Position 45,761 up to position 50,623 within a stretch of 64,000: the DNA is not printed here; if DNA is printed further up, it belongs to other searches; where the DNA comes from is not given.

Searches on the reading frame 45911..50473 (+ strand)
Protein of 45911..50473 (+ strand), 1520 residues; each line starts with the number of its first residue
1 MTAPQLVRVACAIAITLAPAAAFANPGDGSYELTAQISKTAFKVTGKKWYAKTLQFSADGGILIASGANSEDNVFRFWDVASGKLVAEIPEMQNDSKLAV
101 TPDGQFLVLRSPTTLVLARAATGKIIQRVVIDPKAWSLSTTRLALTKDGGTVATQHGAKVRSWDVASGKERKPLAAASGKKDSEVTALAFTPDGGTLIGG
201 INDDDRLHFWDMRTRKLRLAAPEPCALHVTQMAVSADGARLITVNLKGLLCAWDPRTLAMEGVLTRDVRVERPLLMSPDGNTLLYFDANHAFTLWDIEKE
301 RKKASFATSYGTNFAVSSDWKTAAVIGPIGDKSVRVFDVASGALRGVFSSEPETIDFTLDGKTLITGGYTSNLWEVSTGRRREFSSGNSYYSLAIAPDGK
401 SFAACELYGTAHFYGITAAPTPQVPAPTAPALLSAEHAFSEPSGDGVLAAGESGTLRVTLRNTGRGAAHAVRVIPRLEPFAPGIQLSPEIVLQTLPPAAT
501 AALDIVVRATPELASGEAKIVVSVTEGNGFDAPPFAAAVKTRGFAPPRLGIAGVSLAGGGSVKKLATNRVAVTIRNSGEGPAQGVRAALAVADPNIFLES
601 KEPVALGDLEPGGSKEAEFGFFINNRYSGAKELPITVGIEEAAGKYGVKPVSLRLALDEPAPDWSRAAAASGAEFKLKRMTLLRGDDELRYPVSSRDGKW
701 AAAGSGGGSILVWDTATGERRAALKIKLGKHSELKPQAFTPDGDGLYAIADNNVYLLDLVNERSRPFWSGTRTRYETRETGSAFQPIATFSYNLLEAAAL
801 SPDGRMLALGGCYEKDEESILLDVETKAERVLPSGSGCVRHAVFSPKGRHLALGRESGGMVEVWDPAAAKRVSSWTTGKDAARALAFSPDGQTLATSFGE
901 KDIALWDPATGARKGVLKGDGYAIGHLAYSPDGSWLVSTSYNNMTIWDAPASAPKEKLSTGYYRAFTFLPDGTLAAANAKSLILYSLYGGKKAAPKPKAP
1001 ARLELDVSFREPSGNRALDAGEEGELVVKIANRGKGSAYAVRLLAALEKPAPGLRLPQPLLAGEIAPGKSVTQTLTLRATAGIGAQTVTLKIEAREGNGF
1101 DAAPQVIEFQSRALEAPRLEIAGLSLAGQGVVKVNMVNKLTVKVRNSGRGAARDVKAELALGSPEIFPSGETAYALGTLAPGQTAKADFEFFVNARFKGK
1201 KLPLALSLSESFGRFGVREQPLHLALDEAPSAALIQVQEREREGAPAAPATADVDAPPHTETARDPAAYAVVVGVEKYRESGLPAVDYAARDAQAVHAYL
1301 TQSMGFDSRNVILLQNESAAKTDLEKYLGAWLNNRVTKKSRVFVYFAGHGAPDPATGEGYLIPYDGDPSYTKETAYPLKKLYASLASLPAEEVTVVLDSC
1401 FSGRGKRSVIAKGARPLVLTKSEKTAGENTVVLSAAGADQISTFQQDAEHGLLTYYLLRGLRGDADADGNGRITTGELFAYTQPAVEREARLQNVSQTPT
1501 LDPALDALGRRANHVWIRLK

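Call 7: search_protein_families(library=pfam, proteins=[window:45911-50473:+], max_evalue=0.001)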
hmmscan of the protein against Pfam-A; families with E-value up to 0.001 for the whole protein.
window:45911-50473:+ (1520 aa): 33 families (the best 25 are shown)
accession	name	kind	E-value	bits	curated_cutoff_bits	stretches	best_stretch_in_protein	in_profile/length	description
PF25174.1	Beta-prop_THOC3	-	2.6e-44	151.7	305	3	784-971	82-265/272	THOC3 beta-propeller domain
PF25173.1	Beta-prop_WDR3_1st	-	1.7e-34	119.6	154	2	823-949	15-142/184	WDR3 first beta-propeller domain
PF24814.1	WD40_Prp19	-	4.1e-28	98.7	320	2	795-941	138-280/281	Prp19 WD40 domain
PF23414.1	Beta-prop_EML_2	-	6.1e-24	85.3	90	1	837-953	40-157/266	Echinoderm microtubule-associated protein second beta-propeller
PF24807.1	WD40_CDC20-Fz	-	5e-22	79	200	1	837-959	52-174/292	CDC20/Fizzy WD40 domain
PF00400.38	WD40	-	1.2e-20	73.5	27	0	915-948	5-39/39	WD domain, G-beta repeat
PF25175.1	Beta-prop_WDR5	-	2.1e-18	67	250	2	100-303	18-214/296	WDR5 beta-propeller domain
PF25391.1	WD40_Gbeta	-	1.3e-17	64.3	150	1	830-973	91-239/340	G protein beta WD-40 repeat protein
PF24817.1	WD40_WDHD1_1st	-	8.7e-17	61.7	109.9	1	798-950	92-252/291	WDHD1 first WD40 domain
PF25168.1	Beta-prop_WDR36-Utp21_2nd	-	2.7e-15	56.9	84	0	815-906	218-309/335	WDR36/Utp21 second beta-propeller domain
PF07705.17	CARDB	-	7.3e-15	55.5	22.7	0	1117-1194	2-72/101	CARDB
PF00656.27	Peptidase_C14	-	1.2e-14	55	21.4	1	1269-1502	3-224/233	Caspase domain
PF24780.1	WD40_MABP1-WDR62_1st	-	1.7e-14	54.3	496.3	1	856-943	15-104/328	MABP1/WDR62 first WD40 domain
PF23409.1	Beta-prop_EML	-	4.4e-14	53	88.2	0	844-980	71-218/267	Echinoderm microtubule-associated protein first beta-propeller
PF25460.1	Beta-prop_Aladin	-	6e-14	52.4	171.1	1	179-302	107-227/340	Aladin seven-bladed propeller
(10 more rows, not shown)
